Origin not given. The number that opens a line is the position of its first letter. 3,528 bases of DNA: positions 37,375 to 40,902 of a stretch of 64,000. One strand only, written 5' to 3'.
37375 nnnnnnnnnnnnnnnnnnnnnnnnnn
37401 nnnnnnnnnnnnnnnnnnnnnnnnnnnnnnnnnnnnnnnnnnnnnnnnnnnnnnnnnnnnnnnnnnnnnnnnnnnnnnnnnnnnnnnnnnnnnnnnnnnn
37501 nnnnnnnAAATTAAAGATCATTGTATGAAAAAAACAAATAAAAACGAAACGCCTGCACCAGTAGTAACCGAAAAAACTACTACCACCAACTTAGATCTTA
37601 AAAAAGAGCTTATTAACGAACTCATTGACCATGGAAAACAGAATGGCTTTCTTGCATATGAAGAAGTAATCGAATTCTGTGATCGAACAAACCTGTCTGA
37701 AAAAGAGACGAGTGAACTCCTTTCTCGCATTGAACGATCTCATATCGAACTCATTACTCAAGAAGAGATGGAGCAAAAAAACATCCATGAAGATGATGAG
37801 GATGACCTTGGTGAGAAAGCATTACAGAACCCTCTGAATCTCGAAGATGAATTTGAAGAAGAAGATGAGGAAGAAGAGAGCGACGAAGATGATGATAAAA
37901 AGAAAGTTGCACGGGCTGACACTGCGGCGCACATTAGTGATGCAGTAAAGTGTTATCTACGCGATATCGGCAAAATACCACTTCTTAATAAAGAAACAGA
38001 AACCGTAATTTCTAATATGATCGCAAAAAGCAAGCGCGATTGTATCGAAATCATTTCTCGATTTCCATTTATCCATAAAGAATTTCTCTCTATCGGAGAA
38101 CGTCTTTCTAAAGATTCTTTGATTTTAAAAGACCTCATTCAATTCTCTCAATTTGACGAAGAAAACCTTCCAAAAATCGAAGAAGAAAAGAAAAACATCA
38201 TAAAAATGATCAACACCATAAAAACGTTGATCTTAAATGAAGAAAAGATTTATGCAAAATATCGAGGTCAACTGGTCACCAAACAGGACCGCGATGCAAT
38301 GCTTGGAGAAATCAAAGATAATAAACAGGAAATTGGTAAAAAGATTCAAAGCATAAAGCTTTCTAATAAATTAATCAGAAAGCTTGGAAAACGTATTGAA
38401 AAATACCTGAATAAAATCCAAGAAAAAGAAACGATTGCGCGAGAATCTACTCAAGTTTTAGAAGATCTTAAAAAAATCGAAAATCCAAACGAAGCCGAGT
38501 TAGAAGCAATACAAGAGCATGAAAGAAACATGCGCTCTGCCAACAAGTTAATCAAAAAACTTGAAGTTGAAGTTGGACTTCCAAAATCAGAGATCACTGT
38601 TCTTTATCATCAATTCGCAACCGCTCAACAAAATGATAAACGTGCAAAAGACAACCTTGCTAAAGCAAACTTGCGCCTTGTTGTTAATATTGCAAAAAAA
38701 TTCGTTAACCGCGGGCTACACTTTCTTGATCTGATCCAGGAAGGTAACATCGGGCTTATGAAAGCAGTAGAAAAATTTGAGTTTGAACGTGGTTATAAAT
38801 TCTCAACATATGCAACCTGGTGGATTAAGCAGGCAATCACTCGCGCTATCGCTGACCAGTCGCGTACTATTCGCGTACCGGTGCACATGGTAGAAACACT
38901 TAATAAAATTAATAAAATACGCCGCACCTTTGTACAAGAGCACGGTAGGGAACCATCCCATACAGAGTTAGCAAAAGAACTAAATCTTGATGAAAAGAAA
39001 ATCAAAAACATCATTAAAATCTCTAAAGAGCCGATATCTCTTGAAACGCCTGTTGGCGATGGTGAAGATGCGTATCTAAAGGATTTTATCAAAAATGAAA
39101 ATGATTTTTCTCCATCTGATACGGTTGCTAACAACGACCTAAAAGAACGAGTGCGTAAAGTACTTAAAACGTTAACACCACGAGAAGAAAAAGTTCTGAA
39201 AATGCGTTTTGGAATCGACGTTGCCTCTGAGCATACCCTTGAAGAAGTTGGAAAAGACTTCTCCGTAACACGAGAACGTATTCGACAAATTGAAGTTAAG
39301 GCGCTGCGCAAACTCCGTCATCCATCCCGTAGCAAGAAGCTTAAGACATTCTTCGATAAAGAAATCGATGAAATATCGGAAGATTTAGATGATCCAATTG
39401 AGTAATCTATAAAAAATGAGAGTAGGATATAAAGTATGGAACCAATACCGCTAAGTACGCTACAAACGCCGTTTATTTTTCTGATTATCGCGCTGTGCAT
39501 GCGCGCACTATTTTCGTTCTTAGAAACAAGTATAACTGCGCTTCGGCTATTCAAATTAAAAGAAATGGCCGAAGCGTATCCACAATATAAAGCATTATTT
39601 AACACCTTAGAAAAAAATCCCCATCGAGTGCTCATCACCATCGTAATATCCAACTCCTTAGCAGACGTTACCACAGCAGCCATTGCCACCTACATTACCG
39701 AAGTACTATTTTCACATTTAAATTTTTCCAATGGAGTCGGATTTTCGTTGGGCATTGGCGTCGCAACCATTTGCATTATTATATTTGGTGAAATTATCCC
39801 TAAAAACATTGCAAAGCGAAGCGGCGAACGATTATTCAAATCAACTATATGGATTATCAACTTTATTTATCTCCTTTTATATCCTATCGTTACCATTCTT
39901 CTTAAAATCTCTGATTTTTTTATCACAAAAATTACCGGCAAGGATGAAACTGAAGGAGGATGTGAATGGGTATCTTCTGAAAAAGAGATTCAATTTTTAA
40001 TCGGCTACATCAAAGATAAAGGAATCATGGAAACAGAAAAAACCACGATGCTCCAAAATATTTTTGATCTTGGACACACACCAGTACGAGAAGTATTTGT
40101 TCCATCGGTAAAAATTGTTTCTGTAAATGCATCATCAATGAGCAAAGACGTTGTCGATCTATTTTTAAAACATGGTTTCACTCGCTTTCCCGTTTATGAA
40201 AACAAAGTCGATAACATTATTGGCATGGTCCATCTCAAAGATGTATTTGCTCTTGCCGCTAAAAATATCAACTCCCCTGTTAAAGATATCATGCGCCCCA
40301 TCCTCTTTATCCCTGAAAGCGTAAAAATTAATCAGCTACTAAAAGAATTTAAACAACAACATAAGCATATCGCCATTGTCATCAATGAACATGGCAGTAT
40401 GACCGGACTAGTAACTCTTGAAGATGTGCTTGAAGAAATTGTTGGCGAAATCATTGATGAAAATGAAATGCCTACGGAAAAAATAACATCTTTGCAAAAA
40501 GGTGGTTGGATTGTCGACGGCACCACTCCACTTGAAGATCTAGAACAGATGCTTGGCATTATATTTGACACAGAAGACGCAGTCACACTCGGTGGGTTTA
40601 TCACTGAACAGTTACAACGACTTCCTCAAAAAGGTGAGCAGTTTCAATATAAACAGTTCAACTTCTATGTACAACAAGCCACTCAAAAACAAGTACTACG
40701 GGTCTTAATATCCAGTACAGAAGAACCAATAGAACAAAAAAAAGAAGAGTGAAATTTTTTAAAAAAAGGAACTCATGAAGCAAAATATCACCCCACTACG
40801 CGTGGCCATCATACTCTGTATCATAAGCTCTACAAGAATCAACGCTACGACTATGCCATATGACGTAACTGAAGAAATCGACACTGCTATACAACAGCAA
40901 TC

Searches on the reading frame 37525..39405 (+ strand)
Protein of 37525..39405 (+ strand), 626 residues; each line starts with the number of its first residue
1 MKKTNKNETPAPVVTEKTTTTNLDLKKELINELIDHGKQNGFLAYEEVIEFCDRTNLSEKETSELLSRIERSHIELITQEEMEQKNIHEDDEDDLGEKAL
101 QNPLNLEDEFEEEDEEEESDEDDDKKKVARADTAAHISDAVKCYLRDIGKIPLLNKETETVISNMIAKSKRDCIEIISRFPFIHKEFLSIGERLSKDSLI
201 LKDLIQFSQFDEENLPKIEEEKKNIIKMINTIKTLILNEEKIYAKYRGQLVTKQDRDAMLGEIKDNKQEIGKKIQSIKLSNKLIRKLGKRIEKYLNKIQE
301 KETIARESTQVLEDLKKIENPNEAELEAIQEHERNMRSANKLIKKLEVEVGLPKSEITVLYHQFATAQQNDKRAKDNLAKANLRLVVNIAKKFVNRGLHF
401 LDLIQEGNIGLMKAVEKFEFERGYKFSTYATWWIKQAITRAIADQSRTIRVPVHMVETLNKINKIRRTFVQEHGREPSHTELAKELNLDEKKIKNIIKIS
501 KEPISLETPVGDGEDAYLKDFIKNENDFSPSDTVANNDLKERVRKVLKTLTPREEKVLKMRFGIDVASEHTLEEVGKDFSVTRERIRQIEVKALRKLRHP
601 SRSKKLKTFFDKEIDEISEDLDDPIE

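Call 43: search_protein_families(library=pfam, proteins=[window:37525-39405:+], max_evalue=0.001)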
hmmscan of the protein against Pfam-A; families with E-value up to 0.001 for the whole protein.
window:37525-39405:+ (626 aa): 5 families
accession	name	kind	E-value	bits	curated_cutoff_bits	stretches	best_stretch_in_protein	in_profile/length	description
PF04539.22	Sigma70_r3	-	4.7e-23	81.5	25.3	1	457-532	1-76/78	Sigma-70 region 3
PF04542.20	Sigma70_r2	-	5e-23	81.1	24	1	378-448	1-71/71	Sigma-70 region 2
PF04545.22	Sigma70_r4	-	2.3e-18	65.9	24.1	1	546-599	1-50/50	Sigma-70, region 4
PF00140.25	Sigma70_r1_2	-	2.2e-07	31.2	22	1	139-167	1-29/34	Sigma-70 factor, region 1.2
PF03979.19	Sigma70_r1_1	-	3.8e-06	27.2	22.5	1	25-93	2-70/81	Sigma-70 factor, region 1.1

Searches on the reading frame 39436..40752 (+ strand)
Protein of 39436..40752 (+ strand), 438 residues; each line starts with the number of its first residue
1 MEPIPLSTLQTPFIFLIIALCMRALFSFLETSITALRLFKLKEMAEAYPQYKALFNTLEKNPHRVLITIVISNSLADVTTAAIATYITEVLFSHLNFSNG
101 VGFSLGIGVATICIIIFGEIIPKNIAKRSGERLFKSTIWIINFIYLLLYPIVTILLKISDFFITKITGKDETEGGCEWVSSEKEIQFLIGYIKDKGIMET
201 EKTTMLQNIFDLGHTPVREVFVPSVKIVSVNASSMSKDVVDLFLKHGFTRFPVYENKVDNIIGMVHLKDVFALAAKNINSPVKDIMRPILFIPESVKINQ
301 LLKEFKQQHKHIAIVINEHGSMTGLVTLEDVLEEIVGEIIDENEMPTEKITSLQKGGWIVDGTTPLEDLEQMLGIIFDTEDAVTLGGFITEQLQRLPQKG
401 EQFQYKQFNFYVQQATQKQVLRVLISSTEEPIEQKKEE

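Call 43: search_protein_families(library=pfam, proteins=[window:39436-40752:+], max_evalue=0.001)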
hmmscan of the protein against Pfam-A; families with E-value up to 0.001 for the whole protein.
window:39436-40752:+ (438 aa): 3 families
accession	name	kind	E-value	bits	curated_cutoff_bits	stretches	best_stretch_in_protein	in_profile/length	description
PF01595.25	CNNM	-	2.9e-35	122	28.4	1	15-201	2-180/181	Cyclin M transmembrane N-terminal domain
PF03471.22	CorC_HlyC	-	5e-20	71.7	27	1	353-426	3-78/81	Transporter associated domain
PF00571.33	CBS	-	2.2e-17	63.5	24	2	282-336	1-56/57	CBS domain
